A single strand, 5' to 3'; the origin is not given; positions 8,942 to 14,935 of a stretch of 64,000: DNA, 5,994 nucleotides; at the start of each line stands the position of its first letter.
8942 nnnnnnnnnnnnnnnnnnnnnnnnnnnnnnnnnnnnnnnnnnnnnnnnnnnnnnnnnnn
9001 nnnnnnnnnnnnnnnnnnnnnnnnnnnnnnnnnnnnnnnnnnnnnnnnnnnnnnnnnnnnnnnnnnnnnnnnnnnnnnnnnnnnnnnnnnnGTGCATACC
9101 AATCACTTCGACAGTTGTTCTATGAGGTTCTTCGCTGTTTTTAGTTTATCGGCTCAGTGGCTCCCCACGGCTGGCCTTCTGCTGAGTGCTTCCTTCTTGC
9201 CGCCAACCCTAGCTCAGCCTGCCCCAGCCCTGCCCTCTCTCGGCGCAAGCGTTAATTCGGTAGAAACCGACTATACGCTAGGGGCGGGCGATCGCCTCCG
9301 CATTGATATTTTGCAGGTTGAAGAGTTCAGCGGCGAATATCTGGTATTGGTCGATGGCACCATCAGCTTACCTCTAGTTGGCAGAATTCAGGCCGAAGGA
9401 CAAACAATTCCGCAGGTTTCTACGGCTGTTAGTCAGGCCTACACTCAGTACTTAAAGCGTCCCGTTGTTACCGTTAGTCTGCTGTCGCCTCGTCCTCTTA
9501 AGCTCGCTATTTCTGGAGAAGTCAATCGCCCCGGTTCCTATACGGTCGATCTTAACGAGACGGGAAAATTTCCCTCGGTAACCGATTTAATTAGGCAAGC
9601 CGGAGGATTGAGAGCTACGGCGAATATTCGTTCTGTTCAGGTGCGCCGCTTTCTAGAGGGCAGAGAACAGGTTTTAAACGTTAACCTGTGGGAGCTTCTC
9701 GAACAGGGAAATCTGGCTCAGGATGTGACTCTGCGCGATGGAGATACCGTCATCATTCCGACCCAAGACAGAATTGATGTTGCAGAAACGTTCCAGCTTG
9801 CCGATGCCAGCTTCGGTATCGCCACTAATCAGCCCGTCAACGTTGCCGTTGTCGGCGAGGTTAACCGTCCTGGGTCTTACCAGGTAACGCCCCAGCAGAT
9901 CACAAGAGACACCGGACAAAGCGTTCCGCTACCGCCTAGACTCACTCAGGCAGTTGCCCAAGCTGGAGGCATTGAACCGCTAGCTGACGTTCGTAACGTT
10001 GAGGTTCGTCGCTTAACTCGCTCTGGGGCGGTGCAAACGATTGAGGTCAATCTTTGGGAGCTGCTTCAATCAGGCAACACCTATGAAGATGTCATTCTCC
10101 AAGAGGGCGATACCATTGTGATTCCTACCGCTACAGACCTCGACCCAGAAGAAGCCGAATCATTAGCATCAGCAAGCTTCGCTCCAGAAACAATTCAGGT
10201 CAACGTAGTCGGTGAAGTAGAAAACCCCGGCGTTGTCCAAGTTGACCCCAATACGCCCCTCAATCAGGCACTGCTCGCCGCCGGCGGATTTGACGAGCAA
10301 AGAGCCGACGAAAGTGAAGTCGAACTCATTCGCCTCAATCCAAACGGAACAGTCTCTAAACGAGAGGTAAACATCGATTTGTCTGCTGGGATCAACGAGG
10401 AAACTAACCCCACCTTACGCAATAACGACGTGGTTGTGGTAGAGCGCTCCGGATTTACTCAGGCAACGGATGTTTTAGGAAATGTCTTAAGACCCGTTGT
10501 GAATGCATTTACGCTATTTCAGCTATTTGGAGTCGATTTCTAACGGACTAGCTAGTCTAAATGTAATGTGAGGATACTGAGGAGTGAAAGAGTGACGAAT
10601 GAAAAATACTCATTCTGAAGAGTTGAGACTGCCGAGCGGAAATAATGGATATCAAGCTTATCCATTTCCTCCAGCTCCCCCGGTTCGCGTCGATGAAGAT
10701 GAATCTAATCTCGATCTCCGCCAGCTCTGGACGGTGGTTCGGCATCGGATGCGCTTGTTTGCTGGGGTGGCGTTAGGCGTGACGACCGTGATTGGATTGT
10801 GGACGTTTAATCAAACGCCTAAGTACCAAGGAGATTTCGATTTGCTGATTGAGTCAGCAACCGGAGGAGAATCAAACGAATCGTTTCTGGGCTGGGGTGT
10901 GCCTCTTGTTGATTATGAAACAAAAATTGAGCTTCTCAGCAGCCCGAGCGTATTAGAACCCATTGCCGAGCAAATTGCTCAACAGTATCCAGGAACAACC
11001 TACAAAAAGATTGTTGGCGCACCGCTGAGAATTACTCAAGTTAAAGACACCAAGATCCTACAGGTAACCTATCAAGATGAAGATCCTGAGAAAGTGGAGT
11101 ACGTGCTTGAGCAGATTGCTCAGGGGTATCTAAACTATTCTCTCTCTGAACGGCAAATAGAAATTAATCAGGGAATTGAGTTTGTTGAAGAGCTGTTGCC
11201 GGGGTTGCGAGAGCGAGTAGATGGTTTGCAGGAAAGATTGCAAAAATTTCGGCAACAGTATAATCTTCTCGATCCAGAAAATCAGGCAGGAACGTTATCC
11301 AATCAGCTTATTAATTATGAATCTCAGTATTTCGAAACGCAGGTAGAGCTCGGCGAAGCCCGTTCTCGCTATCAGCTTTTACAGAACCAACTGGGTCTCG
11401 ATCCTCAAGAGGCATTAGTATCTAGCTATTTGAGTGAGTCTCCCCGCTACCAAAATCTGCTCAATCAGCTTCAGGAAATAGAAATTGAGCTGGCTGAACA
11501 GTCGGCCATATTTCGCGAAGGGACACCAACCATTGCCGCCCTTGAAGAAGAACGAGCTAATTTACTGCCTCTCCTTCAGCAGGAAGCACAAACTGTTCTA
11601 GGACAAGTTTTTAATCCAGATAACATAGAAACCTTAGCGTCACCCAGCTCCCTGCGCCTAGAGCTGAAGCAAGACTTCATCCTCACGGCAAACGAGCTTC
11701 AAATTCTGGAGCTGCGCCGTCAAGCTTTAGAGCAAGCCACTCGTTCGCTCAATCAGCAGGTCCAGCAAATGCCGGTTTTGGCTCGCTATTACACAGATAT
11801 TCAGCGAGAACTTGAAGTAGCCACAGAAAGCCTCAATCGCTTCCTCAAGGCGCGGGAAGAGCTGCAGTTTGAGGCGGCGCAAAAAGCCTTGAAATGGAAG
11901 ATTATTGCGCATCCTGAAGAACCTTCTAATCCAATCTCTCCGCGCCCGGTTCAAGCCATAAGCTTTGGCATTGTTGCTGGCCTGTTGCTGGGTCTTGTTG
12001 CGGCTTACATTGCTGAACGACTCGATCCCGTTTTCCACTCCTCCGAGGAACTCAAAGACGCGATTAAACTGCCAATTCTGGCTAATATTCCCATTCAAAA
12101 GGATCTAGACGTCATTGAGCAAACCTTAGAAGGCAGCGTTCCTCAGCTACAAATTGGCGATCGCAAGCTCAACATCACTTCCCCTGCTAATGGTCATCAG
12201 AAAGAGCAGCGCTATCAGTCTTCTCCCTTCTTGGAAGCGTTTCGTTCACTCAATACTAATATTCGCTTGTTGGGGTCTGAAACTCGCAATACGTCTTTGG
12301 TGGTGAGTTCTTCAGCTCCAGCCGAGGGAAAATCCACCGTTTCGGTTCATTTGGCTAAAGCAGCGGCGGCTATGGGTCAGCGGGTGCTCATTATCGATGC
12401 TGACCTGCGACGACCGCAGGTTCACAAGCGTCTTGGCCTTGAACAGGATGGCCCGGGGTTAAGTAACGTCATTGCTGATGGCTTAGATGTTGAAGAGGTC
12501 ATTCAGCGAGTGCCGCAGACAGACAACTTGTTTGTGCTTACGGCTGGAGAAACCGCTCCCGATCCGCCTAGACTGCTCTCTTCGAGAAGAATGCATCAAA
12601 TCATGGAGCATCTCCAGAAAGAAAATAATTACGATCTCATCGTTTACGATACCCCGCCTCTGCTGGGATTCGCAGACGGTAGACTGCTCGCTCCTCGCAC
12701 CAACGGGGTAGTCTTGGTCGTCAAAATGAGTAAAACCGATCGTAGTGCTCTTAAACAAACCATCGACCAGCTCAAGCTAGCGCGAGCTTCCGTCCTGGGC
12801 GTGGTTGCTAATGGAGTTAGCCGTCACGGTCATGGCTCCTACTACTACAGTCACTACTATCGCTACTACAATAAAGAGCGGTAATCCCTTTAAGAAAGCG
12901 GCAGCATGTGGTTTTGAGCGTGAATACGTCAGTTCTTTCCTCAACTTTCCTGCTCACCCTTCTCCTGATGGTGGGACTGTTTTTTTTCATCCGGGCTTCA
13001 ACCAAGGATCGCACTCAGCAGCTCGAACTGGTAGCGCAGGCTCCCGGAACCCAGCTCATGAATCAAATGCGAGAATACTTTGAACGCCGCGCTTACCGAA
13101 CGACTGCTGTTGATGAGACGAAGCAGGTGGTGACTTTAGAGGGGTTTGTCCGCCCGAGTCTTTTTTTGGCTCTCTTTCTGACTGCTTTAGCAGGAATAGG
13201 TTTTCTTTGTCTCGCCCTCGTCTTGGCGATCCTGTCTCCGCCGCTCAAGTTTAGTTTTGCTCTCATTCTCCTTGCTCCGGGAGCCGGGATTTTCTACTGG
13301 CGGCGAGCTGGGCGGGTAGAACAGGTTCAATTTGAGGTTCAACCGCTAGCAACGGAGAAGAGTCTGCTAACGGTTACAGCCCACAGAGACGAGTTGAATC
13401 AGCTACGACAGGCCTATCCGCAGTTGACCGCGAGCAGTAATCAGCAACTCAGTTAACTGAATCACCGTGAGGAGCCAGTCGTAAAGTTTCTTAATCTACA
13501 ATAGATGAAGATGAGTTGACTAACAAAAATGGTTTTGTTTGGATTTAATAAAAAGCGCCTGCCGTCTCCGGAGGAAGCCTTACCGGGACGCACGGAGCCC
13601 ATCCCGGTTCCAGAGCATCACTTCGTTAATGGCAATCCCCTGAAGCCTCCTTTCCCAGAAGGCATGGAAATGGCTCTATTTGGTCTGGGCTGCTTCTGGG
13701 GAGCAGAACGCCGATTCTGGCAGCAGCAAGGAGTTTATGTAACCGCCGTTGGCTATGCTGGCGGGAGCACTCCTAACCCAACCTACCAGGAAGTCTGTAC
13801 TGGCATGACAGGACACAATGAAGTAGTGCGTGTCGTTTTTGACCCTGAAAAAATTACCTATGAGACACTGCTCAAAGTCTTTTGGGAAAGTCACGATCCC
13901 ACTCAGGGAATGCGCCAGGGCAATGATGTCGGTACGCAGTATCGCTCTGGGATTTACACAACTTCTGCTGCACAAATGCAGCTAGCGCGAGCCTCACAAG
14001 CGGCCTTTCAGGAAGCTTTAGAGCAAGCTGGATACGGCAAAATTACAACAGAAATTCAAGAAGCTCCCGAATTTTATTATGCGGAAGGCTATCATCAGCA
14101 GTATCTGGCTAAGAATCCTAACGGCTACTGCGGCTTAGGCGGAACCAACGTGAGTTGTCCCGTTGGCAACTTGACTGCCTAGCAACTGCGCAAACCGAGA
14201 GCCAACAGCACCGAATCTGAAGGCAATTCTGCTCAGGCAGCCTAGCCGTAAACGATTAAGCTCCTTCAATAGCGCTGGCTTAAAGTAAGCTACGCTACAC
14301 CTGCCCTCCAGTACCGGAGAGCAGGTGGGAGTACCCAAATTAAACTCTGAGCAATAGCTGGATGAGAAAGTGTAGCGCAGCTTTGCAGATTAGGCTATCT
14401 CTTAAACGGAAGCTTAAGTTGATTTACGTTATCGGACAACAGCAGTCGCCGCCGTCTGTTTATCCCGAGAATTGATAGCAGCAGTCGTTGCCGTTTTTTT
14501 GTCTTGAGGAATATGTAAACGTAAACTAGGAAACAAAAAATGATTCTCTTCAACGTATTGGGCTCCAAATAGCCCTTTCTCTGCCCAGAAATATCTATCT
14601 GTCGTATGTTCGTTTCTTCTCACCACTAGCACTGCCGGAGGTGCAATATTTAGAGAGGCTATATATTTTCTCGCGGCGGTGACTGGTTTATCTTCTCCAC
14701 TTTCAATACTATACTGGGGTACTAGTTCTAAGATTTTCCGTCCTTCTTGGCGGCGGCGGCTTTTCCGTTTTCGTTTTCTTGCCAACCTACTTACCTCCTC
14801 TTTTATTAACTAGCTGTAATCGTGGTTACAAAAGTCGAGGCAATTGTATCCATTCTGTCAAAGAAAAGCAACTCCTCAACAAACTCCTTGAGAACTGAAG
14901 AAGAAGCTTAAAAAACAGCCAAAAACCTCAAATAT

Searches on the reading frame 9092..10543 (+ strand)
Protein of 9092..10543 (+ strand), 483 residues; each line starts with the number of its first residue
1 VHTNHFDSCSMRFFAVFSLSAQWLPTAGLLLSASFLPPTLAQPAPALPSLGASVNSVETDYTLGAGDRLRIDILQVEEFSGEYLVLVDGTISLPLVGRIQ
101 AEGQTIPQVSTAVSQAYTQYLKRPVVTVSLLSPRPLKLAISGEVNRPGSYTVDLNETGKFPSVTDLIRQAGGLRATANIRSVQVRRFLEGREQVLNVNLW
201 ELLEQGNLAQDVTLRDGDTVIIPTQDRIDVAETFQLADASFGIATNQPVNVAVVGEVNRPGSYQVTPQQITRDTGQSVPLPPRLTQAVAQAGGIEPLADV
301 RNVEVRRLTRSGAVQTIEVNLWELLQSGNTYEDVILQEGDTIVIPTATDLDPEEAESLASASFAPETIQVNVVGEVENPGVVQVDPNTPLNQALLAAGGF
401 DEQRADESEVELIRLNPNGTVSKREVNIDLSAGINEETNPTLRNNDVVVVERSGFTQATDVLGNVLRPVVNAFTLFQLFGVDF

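Call 64: search_protein_families(library=pfam, proteins=[window:9092-10543:+], max_evalue=0.00001)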
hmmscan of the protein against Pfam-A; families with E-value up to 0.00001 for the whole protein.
window:9092-10543:+ (483 aa): 3 families
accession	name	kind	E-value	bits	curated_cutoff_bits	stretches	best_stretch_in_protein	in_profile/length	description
PF10531.15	SLBB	-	2e-30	104.8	27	2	370-421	2-51/55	SLBB domain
PF22461.2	SLBB_2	-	1.2e-28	99.5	27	3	137-222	2-79/79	SLBB domain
PF02563.21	Poly_export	-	1.3e-21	77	28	1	57-130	3-76/77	Polysaccharide biosynthesis/export protein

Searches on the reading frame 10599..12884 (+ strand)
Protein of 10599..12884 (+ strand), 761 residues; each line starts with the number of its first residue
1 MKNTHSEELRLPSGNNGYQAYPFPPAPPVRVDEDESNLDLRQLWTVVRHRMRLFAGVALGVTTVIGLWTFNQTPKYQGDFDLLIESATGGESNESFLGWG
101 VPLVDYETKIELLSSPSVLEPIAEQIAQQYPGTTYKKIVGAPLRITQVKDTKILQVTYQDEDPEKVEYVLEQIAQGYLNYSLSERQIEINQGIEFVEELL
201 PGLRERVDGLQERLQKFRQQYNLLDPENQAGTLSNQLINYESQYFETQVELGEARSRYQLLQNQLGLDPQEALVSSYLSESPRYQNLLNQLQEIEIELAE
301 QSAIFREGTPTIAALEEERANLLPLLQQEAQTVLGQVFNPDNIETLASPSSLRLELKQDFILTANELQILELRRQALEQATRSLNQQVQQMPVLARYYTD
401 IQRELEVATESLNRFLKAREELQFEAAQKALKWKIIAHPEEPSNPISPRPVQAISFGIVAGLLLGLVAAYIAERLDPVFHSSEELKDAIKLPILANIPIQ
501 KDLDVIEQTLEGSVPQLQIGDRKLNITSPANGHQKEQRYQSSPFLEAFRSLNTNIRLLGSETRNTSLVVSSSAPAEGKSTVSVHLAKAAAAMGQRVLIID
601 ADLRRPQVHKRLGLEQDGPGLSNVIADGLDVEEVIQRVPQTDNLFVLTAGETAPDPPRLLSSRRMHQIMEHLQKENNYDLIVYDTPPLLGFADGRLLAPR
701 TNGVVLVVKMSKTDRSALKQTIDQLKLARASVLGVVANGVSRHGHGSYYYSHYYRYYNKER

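Call 64: search_protein_families(library=pfam, proteins=[window:10599-12884:+], max_evalue=0.00001)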
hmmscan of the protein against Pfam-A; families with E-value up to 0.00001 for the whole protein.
window:10599-12884:+ (761 aa): 5 families
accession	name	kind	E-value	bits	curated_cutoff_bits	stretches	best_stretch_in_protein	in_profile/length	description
PF13614.12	AAA_31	-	7.2e-11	42.8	27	1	577-727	14-166/177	AAA domain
PF10609.15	ParA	-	1.3e-09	38.3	27.1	1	567-738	6-173/246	NUBPL iron-transfer P-loop NTPase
PF01656.29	CbiA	-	3.4e-09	37.2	25.4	1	576-754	10-97/125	CobQ/CobB/MinD/ParA nucleotide binding domain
PF02706.20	Wzz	-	8.6e-08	32.8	25.5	1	37-124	2-89/91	Chain length determinant protein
PF09140.17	MipZ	-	7.8e-06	25.8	20.7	0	568-686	4-108/262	ATPase MipZ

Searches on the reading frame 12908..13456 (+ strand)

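Call 64: search_protein_families(library=pfam, proteins=[window:12908-13456:+], max_evalue=0.00001)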
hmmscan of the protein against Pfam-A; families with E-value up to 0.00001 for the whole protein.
window:12908-13456:+ (182 aa): 1 family
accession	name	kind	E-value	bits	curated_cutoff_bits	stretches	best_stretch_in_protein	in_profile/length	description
PF12046.13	CCB1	-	2.4e-63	212.9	25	1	9-169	2-164/168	Cofactor assembly of complex C subunit B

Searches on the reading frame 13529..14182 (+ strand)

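Call 64: search_protein_families(library=pfam, proteins=[window:13529-14182:+], max_evalue=0.00001)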
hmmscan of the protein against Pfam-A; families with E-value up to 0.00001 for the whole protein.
window:13529-14182:+ (217 aa): 1 family
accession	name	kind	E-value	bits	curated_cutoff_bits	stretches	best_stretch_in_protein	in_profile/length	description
PF01625.27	PMSR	-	2.1e-63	213.6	23.7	1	49-201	2-152/153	Peptide methionine sulfoxide reductase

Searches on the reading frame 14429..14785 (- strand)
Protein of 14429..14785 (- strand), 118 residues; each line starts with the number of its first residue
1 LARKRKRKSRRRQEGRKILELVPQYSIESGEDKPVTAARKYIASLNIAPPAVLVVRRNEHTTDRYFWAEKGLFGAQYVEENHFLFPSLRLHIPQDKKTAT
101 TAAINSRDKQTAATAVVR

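Call 65: search_protein_families(library=pfam, proteins=[window:14429-14785:-], max_evalue=0.000001)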
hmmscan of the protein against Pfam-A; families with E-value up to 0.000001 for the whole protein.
window:14429-14785:- (118 aa): 1 family
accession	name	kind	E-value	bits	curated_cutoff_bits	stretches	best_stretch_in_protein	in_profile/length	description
PF11352.13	DUF3155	-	2.6e-50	169.2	22.1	1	3-89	1-87/88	Protein of unknown function (DUF3155)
